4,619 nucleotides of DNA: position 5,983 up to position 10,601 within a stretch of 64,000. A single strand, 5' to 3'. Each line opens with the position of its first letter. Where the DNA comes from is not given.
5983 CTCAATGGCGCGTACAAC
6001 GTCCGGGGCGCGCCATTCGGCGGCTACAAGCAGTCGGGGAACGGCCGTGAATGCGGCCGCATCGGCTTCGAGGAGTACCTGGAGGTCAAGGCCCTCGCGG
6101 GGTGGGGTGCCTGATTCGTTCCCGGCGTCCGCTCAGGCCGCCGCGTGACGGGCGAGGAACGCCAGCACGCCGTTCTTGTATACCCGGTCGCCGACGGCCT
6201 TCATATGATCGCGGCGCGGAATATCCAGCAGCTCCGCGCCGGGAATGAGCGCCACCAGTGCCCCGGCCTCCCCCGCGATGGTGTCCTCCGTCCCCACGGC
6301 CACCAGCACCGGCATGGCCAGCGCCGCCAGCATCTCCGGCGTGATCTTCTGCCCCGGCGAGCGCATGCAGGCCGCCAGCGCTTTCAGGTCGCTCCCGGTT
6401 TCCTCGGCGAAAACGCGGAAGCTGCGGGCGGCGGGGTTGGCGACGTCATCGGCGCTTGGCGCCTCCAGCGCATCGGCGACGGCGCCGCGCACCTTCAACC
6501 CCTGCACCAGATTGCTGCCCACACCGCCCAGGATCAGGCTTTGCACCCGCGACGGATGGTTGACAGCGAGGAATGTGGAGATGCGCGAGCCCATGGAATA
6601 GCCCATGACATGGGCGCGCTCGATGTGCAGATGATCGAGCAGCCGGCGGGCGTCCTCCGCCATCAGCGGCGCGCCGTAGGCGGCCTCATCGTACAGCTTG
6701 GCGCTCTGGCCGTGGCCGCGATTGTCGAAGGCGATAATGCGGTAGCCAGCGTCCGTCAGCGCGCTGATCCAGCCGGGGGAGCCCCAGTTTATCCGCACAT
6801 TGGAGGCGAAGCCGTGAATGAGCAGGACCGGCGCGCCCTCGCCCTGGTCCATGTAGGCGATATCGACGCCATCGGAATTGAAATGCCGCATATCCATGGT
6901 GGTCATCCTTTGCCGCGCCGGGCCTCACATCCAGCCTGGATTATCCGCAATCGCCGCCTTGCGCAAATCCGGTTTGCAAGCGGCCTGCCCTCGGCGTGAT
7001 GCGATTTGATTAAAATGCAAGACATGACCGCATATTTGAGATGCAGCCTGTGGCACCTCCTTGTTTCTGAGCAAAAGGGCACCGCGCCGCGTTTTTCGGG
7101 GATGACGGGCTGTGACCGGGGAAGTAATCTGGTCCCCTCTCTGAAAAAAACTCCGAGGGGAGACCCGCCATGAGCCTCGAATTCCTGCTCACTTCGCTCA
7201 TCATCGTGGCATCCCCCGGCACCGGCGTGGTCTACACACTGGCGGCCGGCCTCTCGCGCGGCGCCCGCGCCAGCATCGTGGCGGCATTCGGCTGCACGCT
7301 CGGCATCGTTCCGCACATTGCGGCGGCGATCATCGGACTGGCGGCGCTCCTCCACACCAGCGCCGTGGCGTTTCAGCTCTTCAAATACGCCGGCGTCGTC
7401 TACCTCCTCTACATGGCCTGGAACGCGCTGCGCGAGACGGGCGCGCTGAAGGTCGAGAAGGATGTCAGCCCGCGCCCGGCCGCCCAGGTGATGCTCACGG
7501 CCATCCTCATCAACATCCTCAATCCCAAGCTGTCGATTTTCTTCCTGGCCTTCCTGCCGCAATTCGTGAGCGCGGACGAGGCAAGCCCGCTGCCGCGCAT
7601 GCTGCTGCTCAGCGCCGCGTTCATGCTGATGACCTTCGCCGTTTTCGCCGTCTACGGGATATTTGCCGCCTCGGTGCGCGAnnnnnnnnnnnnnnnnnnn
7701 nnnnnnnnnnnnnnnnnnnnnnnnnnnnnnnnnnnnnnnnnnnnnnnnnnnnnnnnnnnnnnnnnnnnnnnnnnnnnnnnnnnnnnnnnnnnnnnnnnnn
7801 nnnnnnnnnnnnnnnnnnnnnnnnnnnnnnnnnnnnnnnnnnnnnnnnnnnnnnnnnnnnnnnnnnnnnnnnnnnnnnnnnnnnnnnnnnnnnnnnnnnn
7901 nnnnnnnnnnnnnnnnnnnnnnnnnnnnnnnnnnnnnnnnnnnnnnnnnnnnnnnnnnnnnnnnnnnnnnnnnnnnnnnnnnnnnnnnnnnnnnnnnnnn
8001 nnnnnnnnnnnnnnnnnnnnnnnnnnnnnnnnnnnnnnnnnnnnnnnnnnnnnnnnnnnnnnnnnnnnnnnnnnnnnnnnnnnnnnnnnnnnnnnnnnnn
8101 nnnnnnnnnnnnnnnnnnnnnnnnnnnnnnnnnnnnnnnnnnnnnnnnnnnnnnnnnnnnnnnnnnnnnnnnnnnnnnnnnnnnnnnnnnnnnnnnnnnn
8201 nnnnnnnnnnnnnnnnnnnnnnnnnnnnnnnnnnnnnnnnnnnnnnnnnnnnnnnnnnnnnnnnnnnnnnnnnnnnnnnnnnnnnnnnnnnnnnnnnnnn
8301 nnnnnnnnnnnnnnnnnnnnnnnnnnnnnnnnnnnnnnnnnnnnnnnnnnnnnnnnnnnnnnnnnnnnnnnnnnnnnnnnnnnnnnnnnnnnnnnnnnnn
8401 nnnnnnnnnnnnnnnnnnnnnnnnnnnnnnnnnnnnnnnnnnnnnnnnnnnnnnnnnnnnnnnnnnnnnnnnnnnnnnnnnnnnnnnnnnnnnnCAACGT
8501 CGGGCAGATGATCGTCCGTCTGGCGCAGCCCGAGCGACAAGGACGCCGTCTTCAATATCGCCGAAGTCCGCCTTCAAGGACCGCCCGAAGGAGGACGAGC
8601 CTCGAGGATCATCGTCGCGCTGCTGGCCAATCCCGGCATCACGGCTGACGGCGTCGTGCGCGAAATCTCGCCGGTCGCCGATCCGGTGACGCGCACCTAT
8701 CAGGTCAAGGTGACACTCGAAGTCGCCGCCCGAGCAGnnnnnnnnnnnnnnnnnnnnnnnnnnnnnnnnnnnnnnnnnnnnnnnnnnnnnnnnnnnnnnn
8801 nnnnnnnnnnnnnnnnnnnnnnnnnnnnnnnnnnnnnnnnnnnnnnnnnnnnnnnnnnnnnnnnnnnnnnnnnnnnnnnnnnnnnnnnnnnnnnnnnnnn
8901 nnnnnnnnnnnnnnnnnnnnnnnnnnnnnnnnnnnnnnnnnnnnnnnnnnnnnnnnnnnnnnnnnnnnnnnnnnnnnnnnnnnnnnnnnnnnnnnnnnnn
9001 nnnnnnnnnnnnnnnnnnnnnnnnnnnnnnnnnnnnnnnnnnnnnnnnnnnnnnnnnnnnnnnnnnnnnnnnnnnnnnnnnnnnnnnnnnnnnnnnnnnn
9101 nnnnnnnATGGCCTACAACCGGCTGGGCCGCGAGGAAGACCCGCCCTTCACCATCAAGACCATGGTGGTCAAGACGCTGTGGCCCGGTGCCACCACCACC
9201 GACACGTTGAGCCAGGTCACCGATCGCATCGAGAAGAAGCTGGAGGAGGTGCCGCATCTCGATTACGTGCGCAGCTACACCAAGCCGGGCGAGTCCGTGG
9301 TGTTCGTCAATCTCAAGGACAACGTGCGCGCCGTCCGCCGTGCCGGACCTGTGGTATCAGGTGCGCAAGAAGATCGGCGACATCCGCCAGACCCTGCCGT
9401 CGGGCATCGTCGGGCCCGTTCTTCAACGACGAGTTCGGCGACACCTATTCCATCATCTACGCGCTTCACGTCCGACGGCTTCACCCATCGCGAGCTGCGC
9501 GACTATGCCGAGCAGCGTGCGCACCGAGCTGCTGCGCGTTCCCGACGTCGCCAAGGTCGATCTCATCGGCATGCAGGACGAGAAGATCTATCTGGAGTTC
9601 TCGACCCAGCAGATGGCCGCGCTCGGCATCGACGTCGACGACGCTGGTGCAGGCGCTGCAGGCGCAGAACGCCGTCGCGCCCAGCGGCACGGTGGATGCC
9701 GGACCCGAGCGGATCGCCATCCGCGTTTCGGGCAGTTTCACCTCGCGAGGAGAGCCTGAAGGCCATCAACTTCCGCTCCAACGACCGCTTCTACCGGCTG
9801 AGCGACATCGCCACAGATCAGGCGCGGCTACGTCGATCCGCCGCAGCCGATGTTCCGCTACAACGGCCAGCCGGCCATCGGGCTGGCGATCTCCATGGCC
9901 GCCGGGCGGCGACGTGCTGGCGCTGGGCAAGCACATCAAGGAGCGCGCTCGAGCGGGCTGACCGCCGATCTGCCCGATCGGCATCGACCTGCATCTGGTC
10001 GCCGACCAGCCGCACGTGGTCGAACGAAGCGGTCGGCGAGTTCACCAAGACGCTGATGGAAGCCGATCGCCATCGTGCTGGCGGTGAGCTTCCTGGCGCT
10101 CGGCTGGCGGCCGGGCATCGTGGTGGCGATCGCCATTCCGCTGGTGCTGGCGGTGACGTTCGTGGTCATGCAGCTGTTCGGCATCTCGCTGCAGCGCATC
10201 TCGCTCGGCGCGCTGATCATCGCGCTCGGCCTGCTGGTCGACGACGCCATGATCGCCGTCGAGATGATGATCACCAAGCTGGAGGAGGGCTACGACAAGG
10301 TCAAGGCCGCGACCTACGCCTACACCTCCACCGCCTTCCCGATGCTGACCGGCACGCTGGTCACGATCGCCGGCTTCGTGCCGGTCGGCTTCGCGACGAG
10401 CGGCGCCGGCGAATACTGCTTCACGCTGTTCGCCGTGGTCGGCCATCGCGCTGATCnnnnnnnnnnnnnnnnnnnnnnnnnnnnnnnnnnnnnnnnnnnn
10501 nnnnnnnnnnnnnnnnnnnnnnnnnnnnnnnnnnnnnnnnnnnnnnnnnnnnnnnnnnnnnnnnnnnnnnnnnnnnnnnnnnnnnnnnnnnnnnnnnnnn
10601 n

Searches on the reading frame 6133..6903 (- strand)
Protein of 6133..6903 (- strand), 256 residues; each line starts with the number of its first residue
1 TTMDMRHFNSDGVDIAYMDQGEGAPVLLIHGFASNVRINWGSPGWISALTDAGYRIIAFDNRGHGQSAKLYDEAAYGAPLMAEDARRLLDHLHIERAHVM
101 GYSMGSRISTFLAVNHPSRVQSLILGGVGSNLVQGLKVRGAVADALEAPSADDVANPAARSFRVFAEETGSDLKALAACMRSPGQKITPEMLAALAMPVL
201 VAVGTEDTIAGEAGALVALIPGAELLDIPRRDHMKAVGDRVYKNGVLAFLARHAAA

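Call 93: search_protein_families(library=pfam, proteins=[window:6133-6903:-], max_evalue=0.00001)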
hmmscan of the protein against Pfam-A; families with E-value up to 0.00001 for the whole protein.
window:6133-6903:- (256 aa): 3 families
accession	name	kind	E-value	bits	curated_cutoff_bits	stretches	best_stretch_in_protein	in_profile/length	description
PF00561.26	Abhydrolase_1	-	8.6e-27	94.8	25.8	1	25-127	2-101/245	alpha/beta hydrolase fold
PF12697.13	Abhydrolase_6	-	2e-13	51.9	26.3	1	26-234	1-205/217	Alpha/beta hydrolase family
PF12146.15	Hydrolase_4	-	3.5e-12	46.6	27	1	25-126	6-107/239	Serine aminopeptidase, S33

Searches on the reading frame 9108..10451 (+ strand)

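Call 64: search_protein_families(library=pfam, proteins=[window:9108-10451:+], max_evalue=0.01)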
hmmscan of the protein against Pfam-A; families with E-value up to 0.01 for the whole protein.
window:9108-10451:+ (448 aa): 1 family
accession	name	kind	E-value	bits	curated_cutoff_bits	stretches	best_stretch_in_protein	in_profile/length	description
PF00873.25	ACR_tran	-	6.8e-07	27.8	28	1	2-137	26-160/1021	AcrB/AcrD/AcrF family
